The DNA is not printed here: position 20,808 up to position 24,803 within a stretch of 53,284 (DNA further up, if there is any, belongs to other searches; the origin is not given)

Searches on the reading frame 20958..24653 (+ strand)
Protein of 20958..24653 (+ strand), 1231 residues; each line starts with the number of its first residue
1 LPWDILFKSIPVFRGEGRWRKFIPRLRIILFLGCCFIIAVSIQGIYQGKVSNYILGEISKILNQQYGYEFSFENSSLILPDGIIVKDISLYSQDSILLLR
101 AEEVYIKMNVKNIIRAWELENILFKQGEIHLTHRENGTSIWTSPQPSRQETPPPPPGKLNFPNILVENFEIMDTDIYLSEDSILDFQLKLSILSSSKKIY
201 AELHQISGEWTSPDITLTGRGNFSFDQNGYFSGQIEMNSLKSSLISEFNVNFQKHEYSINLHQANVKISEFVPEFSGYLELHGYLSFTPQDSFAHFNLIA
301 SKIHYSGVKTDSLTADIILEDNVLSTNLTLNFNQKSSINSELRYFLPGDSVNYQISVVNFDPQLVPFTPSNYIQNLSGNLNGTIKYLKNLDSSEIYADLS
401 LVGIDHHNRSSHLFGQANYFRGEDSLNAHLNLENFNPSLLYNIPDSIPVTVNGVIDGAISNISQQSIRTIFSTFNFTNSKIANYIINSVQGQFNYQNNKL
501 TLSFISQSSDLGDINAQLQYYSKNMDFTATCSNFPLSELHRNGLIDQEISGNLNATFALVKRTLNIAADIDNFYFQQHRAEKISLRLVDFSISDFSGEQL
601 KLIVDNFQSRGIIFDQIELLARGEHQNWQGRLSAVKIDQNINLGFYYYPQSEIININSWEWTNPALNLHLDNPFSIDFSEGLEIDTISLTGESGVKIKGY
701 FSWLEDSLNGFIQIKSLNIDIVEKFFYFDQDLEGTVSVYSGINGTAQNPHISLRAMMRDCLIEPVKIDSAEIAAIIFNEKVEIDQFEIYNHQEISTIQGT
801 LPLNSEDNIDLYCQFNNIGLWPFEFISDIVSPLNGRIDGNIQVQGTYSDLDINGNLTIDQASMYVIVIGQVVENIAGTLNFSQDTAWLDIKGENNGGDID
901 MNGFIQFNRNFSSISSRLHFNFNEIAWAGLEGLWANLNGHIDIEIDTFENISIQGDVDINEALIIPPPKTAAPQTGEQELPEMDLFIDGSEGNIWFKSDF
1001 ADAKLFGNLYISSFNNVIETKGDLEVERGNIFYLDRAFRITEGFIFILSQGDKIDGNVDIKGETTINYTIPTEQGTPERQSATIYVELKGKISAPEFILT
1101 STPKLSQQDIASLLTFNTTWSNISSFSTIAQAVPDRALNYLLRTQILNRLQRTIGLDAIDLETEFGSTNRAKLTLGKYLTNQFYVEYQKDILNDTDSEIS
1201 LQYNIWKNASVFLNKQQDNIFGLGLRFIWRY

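Call 90: search_protein_families(library=pfam, proteins=[window:20958-24653:+], max_evalue=0.000001)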
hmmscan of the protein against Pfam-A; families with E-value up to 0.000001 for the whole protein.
window:20958-24653:+ (1231 aa): 1 family
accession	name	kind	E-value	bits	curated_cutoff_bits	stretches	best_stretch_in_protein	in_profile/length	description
PF04357.19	TamB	-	6.7e-34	118.2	22.4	1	894-1231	8-381/381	TamB, inner membrane protein subunit of TAM complex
